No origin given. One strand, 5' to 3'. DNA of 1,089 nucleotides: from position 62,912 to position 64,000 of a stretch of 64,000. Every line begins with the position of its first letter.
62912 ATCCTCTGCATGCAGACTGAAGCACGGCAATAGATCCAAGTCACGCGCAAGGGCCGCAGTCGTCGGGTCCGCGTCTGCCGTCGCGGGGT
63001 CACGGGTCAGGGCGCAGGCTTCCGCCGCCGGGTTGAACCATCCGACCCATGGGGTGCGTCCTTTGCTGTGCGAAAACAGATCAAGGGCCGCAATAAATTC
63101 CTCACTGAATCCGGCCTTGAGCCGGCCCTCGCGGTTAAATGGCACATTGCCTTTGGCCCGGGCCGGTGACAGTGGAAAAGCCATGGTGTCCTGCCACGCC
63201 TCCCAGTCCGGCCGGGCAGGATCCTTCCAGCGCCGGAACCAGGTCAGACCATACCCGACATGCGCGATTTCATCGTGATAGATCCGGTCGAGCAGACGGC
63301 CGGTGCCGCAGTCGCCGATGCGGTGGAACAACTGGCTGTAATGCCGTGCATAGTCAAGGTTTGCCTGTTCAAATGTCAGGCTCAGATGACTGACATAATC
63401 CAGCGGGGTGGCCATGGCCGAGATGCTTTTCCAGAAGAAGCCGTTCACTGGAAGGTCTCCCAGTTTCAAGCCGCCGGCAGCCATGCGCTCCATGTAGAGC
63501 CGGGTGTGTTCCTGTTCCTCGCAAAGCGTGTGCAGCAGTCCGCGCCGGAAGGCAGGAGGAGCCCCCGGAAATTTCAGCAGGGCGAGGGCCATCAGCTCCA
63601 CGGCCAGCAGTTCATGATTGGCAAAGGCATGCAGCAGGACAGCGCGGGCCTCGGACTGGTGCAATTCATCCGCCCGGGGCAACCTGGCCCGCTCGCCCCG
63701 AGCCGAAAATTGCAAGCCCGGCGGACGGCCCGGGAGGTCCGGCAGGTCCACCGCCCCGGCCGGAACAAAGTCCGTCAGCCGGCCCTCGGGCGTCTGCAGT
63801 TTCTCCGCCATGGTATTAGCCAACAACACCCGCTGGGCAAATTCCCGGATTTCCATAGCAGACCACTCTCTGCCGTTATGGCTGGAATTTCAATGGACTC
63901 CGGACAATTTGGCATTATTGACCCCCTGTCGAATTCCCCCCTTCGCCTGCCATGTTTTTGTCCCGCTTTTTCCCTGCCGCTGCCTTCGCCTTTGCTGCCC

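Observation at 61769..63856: Ferritin-like di-metal enzyme fused to an ATP-grasp ligase: candidate undescribed biosynthetic or modification enzyme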

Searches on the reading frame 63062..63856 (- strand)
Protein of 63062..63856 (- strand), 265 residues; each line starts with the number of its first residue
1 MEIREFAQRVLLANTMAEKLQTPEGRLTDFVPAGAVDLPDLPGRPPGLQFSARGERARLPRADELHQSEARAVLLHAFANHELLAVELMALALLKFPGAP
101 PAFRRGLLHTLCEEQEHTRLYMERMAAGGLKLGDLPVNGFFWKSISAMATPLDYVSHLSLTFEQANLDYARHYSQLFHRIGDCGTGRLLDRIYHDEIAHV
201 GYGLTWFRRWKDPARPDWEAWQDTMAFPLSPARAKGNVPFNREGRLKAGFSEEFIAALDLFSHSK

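Call 33: find_homologous_proteins(query=window:63062-63856:-)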
Query window:63062-63856:- (265 aa): 396 proteins with E <= 0.001 among 4571 candidates; the best 120 are listed.
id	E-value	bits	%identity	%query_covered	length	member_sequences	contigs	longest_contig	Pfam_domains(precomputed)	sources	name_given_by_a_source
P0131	2.0e-105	370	64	100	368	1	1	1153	PF04305.21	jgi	jgi:uncharacterized ferritin-like protein (DUF455 family)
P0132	2.9e-101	356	62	100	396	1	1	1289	PF04305.21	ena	-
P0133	1.1e-99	351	61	99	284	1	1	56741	PF04305.21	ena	-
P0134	1.0e-92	328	57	99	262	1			PF04305.21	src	-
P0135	1.5e-92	328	59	100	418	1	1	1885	PF04305.21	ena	-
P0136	1.6e-92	328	58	100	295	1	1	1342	PF04305.21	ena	-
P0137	5.1e-92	326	58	100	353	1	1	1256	PF04305.21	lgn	-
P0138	5.9e-92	326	57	100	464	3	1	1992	PF04305.21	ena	-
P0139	1.1e-91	325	58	100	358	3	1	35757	PF04305.21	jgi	jgi:uncharacterized ferritin-like protein (DUF455 family)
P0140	3.8e-91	323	57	100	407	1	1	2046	PF04305.21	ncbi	ncbi:MAG TPA: DUF455 family protein, partial [Verrucomicrobiae bacterium]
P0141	7.2e-91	322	57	100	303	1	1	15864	PF04305.21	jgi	jgi:uncharacterized ferritin-like protein (DUF455 family)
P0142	1.0e-90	322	58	100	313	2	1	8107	PF04305.21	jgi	jgi:uncharacterized ferritin-like protein (DUF455 family)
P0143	1.2e-90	322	56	100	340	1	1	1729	PF04305.21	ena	-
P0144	1.3e-90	321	57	100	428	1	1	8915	PF04305.21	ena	-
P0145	1.7e-90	321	57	100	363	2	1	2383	PF04305.21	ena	-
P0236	2.5e-79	284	52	95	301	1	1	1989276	PF04305.21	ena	-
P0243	1.0e-77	279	57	86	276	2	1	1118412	PF04305.21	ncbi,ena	-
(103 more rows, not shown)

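Call 42: predict_structure(alignment_id=A2)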
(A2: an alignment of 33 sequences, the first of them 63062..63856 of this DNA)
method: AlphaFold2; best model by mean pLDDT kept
length: 265 residues; sequences in the alignment: 33
mean_pLDDT: 92.5   pTM: 0.91
mean pLDDT of the five models: 92.5, 90.9, 90.6, 90.4, 89.8
residues with pLDDT >= 90: 213; 70-90: 43; 50-70: 9; < 50: 0
segments of 3 or more residues with pLDDT < 50: none
pLDDT, mean of each block of 10 residues (from residue 1): 95 96 92 79 91 88 94 96 97 95 97 98 95 92 92 95 91 97 97 98 98 96 82 74 97 94 76
secondary structure, 60 per line:
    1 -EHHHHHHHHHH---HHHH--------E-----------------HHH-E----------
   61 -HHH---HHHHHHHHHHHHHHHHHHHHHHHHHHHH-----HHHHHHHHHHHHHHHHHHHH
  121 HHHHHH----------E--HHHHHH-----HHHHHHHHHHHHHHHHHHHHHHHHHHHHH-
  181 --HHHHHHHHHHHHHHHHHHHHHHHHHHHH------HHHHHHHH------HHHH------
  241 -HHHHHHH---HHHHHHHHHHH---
elements in order: H3-12 H16-19 H68-95 H101-126 H140-145 H151-179 H183-210 H217-224 H231-234 H242-248 H252-262

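Call 44: fold_search(model_id=the predicted structure, library=pdb)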
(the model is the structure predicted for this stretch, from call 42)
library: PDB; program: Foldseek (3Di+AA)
matches with E <= 10: 459; with E <= 0.001: 0
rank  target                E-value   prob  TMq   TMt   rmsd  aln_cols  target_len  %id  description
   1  2vxx_B                5.6e-02  0.99  0.37  0.53   7.0       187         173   19  X-ray structure of DpsA from Thermosynechococcus elongatus (released 2009-11-17)
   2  1nf4_A                8.1e-02  1.00  0.41  0.61   5.0       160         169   18  X-Ray Structure of the Desulfovibrio desulfuricans bacterioferritin: the diiron site in different states (reduced stru (released 2003-04-01)
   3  6lkp_A                8.5e-02  0.99  0.39  0.56   7.3       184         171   15  Crystal structure of Dps1 from the thermophilic non-heterocystous filamentous cyanobacterium Thermoleptolyngbya sp. O- (released 2020-03-25)
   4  1nf6_F                9.3e-02  1.00  0.39  0.58   5.1       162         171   17  X-ray structure of the Desulfovibrio desulfuricans bacterioferritin: the diiron site in different catalytic states ("c (released 2003-04-01)
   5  4rc7_A                9.7e-02  0.97  0.40  0.47   8.9       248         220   15  Crystal structure of cyanobacterial aldehyde-deformylating oxygenase F86YF87Y mutant (released 2014-12-17)
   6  4cvr                  1.1e-01  1.00  0.44  0.71   6.6       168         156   14  Structure of Apobacterioferritin Y25F variant (released 2014-08-20)
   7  6jzu_B                1.1e-01  0.99  0.45  0.53   7.7       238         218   14  The crystal structure of acyl-acyl carrier protein (acyl-ACP) reductase (AAR) in complex with aldehyde deformylating o (released 2020-04-01)
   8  4kvq                  1.2e-01  0.99  0.46  0.54  10.6       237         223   13  Crystal Structure of Prochlorococcus marinus aldehyde-deformylating oxygenase wild type with palmitic acid bound (released 2013-06-26)
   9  1nf6_O                1.3e-01  1.00  0.39  0.59   4.9       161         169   19  X-ray structure of the Desulfovibrio desulfuricans bacterioferritin: the diiron site in different catalytic states ("c (released 2003-04-01)
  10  1moj_A                1.5e-01  0.99  0.38  0.52   6.8       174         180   18  Crystal structure of an archaeal dps-homologue from Halobacterium salinarum (released 2004-04-20)
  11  2qqy                  1.5e-01  1.00  0.41  0.73   3.7       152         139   12  Crystal structure of ferritin like, diiron-carboxylate proteins from Bacillus anthracis str. Ames (released 2007-08-14)
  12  2c41_A                1.5e-01  0.99  0.38  0.60   5.3       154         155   12  X-ray structure of Dps from Thermosynechococcus elongatus (released 2006-10-11)
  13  8w1e_F                1.6e-01  1.00  0.45  0.68   8.0       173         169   16  Crystal Structure of DPS-like protein PA4880 from Pseudomonas aeruginosa (dodecamer) (released 2024-05-29)
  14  4cvs                  1.7e-01  1.00  0.44  0.70   6.6       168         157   14  Structure of Apobacterioferritin Y45F variant (released 2014-08-20)
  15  5hjf_D                1.7e-01  0.99  0.38  0.51   5.9       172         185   16  The apo form of Dps4 from Nostoc punctiforme (released 2017-01-25)
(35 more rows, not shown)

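Call 50: search_dna_similar(query=window:63062-63856:-, collection=plasmids, mode=protein, max_evalue=0.001, max_rows=25)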
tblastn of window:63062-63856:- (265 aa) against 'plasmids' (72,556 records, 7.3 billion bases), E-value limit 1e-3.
Records with a match: 15; places in all: 15; records where one place covers at least 80% of the query: 0.
Best place of each record, by identity: <60% 15.
By first word of the organism name: Sinorhizobium 4; Ralstonia 2; Thioclava 2; Neisseria 2; Azospirillum 1; Shinella 1; Sphingomonas 1; Tistrella 1; Pseudorhodobacter 1.
By predicted mobility (MOB-suite, as given by PLSDB): non-mobilizable 12; mobilizable 2; conjugative 1.
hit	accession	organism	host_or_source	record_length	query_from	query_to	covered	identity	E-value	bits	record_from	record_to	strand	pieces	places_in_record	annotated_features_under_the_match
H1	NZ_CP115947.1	Ralstonia solanacearum MolK2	Musa sp.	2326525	57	259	77%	32.8%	9e-12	72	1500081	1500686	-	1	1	record has no annotation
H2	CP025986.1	Ralstonia solanacearum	Cucurbita maxima,culture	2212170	59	259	76%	32.2%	2e-11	71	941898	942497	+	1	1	DUF455 domain-containing protein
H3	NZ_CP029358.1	Azospirillum thermophilum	cell culture,hot spring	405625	69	259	72%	31.9%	7e-9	64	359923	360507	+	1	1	ferritin-like domain-containing protein | MarR family transcriptional regulator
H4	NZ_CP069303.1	Shinella sp. PSBB067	monoisolate,Minnesota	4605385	74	264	72%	31.8%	2e-10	68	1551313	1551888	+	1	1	none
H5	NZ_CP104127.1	Sinorhizobium sp. M103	Phaseolus vulgaris,cell ...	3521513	69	265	74%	30.4%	1e-9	66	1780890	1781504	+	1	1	none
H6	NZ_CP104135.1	Sinorhizobium sp. C101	Phaseolus vulgaris,cell ...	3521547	69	265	74%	30.4%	1e-9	66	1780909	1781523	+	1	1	none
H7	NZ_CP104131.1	Sinorhizobium sp. K101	Phaseolus vulgaris,cell ...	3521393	69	265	70%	32.2%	2e-5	73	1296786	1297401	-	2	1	none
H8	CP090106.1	Sinorhizobium meliloti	Medicago,Cell culture,Plant nodule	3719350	69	254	70%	31.6%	5e-10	67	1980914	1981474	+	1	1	ferritin-like domain-containing protein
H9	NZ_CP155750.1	Sphingomonas parapaucimobilis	Chinese cabbage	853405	58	258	76%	28.6%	2e-8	62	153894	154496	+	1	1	ferritin-like domain-containing protein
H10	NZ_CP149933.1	Thioclava sp. GXIMD2076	pure culture,conch meat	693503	68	254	71%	27.7%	3e-4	49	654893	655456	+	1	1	ferritin-like domain-containing protein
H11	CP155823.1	Thioclava sp. 'Guangxiensis'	Bruguiera gymnorhiza,pure ...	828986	68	254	71%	27.7%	3e-4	49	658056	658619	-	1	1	ferritin-like domain-containing protein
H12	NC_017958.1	Tistrella mobilis KA081020-065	-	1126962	113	253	53%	30.6%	1e-6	57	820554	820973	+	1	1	record has no annotation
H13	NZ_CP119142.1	Neisseria gonorrhoeae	Homo sapiens,whole organism,synovial ...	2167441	64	208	55%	29.5%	8e-6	54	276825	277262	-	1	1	none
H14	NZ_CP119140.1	Neisseria gonorrhoeae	Homo sapiens,whole organism,blood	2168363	64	208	55%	29.5%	8e-6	54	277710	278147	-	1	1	none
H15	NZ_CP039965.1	Pseudorhodobacter turbinis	single bacterial isolate,Turban shell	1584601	113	254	54%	26.4%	1e-4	50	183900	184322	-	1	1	record has no annotation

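Call 52: get_annotated_region(hit=H2, flank=5000)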
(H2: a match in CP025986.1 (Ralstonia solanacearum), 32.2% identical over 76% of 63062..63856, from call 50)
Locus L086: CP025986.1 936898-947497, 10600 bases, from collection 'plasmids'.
description: Ralstonia solanacearum strain RSCM plasmid p-unname2, complete sequence
organism: Ralstonia solanacearum (NCBI taxid 305)
taxonomy: Bacteria; Pseudomonadota; Betaproteobacteria; Burkholderiales; Burkholderiaceae; Ralstonia; Ralstonia solanacearum
host: -; source: Cucurbita maxima,culture; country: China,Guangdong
typing (MOB-suite, as given by PLSDB): mobilizable; relaxase MOBP,MOBP
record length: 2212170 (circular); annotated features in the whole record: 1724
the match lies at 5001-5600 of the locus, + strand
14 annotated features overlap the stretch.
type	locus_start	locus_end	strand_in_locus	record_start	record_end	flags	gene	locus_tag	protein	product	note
CDS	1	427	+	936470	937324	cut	-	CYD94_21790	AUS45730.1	3-deoxy-8-phosphooctulonate synthase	-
CDS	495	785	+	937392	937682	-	-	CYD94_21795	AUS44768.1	DUF1330 domain-containing protein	-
CDS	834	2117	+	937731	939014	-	-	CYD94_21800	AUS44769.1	enolase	-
CDS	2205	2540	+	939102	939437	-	-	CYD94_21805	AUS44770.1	cell division protein FtsB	-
CDS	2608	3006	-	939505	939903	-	-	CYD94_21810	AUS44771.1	hypothetical protein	-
CDS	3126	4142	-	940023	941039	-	-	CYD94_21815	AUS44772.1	Hsp33 family molecular chaperone HslO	-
CDS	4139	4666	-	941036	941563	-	-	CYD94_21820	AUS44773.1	gamma carbonic anhydrase family protein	-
CDS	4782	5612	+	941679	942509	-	-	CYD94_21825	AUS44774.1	DUF455 domain-containing protein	-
CDS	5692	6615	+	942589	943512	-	-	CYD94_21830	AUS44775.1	alpha/beta hydrolase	-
CDS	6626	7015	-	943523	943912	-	-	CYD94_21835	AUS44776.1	hypothetical protein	-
CDS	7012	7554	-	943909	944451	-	-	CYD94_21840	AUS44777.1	DUF4166 domain-containing protein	-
CDS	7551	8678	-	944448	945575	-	-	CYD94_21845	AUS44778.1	hypothetical protein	-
CDS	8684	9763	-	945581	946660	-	-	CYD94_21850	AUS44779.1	ferredoxin-NADP reductase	-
CDS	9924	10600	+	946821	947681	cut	-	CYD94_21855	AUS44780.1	PHP domain-containing protein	-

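Call 53: get_annotated_region(hit=H8, flank=5000)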
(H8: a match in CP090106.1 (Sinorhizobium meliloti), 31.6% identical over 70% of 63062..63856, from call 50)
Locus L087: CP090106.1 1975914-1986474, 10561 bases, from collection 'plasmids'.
description: Sinorhizobium meliloti strain Ak57 plasmid pSymB, complete sequence
organism: Sinorhizobium meliloti (NCBI taxid 382)
taxonomy: Bacteria; Pseudomonadota; Alphaproteobacteria; Hyphomicrobiales; Rhizobiaceae; Sinorhizobium; Sinorhizobium meliloti
host: -; source: Medicago,Cell culture,Plant nodule; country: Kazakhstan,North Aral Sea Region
typing (MOB-suite, as given by PLSDB): non-mobilizable
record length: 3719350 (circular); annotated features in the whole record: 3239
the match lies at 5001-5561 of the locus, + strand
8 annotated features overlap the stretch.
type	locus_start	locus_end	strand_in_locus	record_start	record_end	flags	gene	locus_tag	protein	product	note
CDS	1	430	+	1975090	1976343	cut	tyrS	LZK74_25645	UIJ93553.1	tyrosine--tRNA ligase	-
CDS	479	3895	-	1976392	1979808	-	-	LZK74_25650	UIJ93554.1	DUF3971 domain-containing protein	-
CDS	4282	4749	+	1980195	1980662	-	-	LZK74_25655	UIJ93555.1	peroxiredoxin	-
CDS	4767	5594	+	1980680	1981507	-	-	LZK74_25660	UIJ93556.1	ferritin-like domain-containing protein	-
CDS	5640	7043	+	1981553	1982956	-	-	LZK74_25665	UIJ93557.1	M23 family metallopeptidase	-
CDS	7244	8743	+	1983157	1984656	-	-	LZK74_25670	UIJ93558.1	DEAD/DEAH box helicase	-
CDS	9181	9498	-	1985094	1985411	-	-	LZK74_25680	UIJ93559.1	TfoX/Sxy family protein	-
CDS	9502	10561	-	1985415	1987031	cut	-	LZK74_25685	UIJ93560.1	NTP transferase domain-containing protein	-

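Call 54: get_annotated_region(hit=H9, flank=5000)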
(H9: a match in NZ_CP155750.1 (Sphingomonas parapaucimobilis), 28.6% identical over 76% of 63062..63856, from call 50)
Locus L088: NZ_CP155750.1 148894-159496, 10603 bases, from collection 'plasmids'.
description: Sphingomonas parapaucimobilis strain YK209 plasmid unnamed2, complete sequence
organism: Sphingomonas parapaucimobilis (NCBI taxid 28213)
taxonomy: Bacteria; Pseudomonadota; Alphaproteobacteria; Sphingomonadales; Sphingomonadaceae; Sphingomonas; Sphingomonas parapaucimobilis
host: -; source: Chinese cabbage; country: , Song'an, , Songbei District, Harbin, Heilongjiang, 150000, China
typing (MOB-suite, as given by PLSDB): non-mobilizable
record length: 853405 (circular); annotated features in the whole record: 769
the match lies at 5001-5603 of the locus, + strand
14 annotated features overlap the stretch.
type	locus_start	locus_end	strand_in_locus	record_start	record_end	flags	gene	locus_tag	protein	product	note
CDS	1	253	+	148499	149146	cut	-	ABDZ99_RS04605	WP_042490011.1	sigma-70 family RNA polymerase sigma factor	GO:0006352 - DNA-templated transcription initiation [Evidence IEA]; GO:0006355 - regulation of DNA-templated ...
CDS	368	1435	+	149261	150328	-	-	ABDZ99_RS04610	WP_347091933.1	DUF6624 domain-containing protein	-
CDS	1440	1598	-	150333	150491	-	-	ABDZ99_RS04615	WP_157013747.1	hypothetical protein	-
CDS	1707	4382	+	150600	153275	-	-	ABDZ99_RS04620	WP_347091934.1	bifunctional [glutamine synthetase] adenylyltransferase/[glutamine synthetase]-adenylyl-L-tyrosine phosphorylase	-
CDS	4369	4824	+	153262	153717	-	-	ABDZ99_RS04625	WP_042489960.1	peroxiredoxin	-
CDS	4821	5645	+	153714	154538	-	-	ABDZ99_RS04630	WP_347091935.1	ferritin-like domain-containing protein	-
CDS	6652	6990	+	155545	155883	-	erpA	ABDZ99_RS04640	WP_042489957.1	iron-sulfur cluster insertion protein ErpA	GO:0016226 - iron-sulfur cluster assembly [Evidence IEA]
CDS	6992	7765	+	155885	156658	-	xth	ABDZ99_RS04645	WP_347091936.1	exodeoxyribonuclease III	GO:0006281 - DNA repair [Evidence IEA]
CDS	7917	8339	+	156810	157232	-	-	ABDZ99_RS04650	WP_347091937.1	hypothetical protein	-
CDS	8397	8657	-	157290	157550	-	-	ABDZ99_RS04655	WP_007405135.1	SWIB/MDM2 domain-containing protein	-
CDS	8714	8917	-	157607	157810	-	-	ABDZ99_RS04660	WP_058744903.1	DUF2945 domain-containing protein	-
CDS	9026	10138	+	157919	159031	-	-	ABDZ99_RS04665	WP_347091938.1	S-(hydroxymethyl)glutathione dehydrogenase/class III alcohol dehydrogenase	GO:0006113 - fermentation [Evidence IEA]; GO:0009404 - toxin metabolic process [Evidence IEA]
CDS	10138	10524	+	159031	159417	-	-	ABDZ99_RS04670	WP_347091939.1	VOC family protein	-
CDS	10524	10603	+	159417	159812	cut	-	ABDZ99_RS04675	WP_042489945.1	VOC family protein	-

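Call 56: get_annotated_region(hit=H3, flank=5000)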
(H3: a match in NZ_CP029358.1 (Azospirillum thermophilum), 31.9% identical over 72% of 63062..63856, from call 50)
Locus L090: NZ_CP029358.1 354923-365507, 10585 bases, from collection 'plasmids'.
description: Azospirillum thermophilum strain CFH 70021 plasmid unnamed3
organism: Azospirillum thermophilum (NCBI taxid 2202148)
taxonomy: Bacteria; Pseudomonadota; Alphaproteobacteria; Rhodospirillales; Azospirillaceae; Azospirillum; Azospirillum thermophilum
host: -; source: cell culture,hot spring; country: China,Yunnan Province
typing (MOB-suite, as given by PLSDB): non-mobilizable
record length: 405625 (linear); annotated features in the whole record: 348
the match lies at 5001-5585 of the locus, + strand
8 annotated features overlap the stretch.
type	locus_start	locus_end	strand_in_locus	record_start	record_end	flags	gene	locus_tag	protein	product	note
CDS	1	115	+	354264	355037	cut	-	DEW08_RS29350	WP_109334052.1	EAL domain-containing protein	-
CDS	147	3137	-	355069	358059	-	-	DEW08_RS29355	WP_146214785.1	EAL domain-containing protein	-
CDS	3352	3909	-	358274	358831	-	-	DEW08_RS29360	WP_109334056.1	GNAT family N-acetyltransferase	-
CDS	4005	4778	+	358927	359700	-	cysQ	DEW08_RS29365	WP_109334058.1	3'(2'),5'-bisphosphate nucleotidase CysQ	GO:0006790 - sulfur compound metabolic process [Evidence IEA]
CDS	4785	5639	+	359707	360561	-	-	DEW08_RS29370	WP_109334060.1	ferritin-like domain-containing protein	-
CDS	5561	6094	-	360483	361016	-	-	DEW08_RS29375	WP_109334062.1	MarR family transcriptional regulator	GO:0006355 - regulation of DNA-templated transcription [Evidence IEA]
CDS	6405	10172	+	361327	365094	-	-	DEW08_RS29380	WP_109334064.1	autotransporter domain-containing protein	-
CDS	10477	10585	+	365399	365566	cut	-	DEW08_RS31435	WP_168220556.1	hypothetical protein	-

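Call 57: get_annotated_region(hit=H10, flank=5000)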
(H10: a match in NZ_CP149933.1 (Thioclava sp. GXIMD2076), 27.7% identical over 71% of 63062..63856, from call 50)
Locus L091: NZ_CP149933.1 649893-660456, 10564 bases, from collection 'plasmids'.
description: Thioclava sp. GXIMD2076 plasmid p2, complete sequence
organism: Thioclava sp. GXIMD2076 (NCBI taxid 3131931)
taxonomy: Bacteria; Pseudomonadota; Alphaproteobacteria; Rhodobacterales; Paracoccaceae; Thioclava; Thioclava sp. GXIMD2076
host: -; source: pure culture,conch meat; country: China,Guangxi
typing (MOB-suite, as given by PLSDB): non-mobilizable
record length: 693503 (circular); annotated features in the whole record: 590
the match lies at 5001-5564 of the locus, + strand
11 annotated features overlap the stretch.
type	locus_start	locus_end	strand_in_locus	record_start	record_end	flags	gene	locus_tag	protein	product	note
CDS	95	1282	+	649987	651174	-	-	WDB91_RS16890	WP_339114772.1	NAD(P)/FAD-dependent oxidoreductase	-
CDS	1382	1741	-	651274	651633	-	-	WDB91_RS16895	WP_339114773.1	cupin domain-containing protein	-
CDS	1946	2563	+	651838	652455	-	-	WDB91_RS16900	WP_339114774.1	trimeric intracellular cation channel family protein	-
CDS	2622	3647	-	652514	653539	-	-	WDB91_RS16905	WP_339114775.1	DUF475 domain-containing protein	-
CDS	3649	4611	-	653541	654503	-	-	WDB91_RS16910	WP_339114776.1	2-hydroxyacid dehydrogenase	-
CDS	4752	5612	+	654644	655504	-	-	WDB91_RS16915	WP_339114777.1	ferritin-like domain-containing protein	-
CDS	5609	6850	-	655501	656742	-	-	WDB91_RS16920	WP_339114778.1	AGE family epimerase/isomerase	-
CDS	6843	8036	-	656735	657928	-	-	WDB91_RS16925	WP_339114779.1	replication initiation protein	GO:0006270 - DNA replication initiation [Evidence IEA]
CDS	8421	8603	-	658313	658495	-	-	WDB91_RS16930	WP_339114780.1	hypothetical protein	-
CDS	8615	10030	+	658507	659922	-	-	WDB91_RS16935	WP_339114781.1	AAA family ATPase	-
CDS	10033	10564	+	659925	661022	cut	-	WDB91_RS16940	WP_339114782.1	ParB/RepB/Spo0J family partition protein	-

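Call 58: get_annotated_region(hit=H13, flank=5000)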
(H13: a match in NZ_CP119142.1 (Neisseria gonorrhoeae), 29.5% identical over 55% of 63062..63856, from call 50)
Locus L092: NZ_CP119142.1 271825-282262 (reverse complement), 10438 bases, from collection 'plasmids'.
description: Neisseria gonorrhoeae strain 2022NG-0032 plasmid p2022NG-0032_1, complete sequence
organism: Neisseria gonorrhoeae (NCBI taxid 485)
taxonomy: Bacteria; Pseudomonadota; Betaproteobacteria; Neisseriales; Neisseriaceae; Neisseria; Neisseria gonorrhoeae
host: -; source: Homo sapiens,whole organism,synovial fluid; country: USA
typing (MOB-suite, as given by PLSDB): non-mobilizable
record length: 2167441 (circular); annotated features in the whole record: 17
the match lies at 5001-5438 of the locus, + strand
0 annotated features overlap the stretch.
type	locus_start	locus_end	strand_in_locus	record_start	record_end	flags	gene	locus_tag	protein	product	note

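Call 59: get_annotated_region(hit=H4, flank=5000)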
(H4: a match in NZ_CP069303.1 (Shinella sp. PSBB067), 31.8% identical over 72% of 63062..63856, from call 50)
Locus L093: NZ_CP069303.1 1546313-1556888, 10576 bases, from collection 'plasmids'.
description: Shinella sp. PSBB067 plasmid unnamed1, complete sequence
organism: Shinella sp. PSBB067 (NCBI taxid 2715959)
taxonomy: Bacteria; Pseudomonadota; Alphaproteobacteria; Hyphomicrobiales; Rhizobiaceae; Shinella; Shinella sp. PSBB067
host: -; source: monoisolate,Minnesota; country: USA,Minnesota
typing (MOB-suite, as given by PLSDB): non-mobilizable; mating-pair formation MPF_T
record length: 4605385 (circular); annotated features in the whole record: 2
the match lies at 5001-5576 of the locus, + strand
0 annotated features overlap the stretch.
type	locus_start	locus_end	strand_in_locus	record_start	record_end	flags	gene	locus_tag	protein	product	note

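Call 68: find_encoding_contigs(protein=P0133, flank=5000, max_places=1)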
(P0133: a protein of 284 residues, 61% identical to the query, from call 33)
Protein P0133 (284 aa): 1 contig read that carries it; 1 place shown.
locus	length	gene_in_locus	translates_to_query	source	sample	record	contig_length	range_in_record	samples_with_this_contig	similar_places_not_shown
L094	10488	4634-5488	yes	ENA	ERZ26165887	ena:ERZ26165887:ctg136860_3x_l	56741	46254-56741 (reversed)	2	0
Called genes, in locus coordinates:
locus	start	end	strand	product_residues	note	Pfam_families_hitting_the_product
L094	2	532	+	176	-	?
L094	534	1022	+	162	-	PF02852:Pyr_redox_dim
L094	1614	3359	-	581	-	PF26549:Tricorn_N (faint), PF26550:Tricorn_2nd (faint), PF02897:Peptidase_S9_N (faint), PF07676:PD40 (faint), PF00326:Peptidase_S9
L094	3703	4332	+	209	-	PF00005:ABC_tran, PF13304:AAA_21 (faint)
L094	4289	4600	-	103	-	-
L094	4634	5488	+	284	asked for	PF04305:DUF455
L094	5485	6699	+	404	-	-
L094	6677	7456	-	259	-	PF00849:PseudoU_synth_2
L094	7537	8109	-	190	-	PF05685:Uma2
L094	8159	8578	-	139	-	-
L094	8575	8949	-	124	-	-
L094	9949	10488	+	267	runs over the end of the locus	PF12138:Spherulin4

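Call 69: find_encoding_contigs(protein=P0236, flank=5000, max_places=1)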
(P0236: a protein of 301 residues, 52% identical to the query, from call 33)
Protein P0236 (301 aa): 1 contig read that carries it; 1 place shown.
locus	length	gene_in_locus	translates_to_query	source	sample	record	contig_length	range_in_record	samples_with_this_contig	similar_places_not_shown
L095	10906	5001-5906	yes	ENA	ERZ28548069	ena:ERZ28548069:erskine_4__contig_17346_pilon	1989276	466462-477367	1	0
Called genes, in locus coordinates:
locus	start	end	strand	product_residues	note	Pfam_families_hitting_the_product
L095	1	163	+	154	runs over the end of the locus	-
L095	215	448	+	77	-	-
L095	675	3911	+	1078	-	PF00873:ACR_tran, PF03176:MMPL (weak)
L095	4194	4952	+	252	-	PF01988:VIT1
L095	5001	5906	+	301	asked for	PF04305:DUF455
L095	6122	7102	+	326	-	-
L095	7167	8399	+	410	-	PF02746:MR_MLE_N, PF13378:MR_MLE_C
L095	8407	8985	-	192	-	-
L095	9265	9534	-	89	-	PF11071:Nuc_deoxyri_tr3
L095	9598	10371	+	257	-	PF00106:adh_short, PF01370:Epimerase (weak), PF08659:KR (weak), PF13561:adh_short_C2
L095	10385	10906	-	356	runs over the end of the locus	PF04616:Glyco_hydro_43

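Call 70: find_encoding_contigs(protein=P0243, flank=5000, max_places=1)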
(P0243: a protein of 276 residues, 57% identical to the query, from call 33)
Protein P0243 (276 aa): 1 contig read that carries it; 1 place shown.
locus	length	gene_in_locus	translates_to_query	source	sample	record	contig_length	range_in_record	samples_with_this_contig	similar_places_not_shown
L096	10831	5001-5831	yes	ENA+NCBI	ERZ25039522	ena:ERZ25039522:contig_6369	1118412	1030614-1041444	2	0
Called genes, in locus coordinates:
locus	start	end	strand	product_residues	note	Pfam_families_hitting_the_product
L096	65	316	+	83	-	-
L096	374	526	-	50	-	PF02261:Asp_decarbox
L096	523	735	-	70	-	PF02261:Asp_decarbox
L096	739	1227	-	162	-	PF00117:GATase, PF07722:Peptidase_C26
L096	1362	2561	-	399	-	PF00480:ROK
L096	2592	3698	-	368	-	PF00465:Fe-ADH, PF13685:Fe-ADH_2, PF01761:DHQ_synthase, PF24621:DHQS_C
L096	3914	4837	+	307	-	PF02535:Zip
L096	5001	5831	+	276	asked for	PF04305:DUF455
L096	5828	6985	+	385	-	-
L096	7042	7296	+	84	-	-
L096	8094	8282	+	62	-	PF00614:PLDc (weak)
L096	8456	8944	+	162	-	PF13091:PLDc_2, PF00614:PLDc (weak)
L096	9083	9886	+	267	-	PF02915:Rubrerythrin, PF01988:VIT1 (weak)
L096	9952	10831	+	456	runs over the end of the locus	PF01546:Peptidase_M20, PF07687:M20_dimer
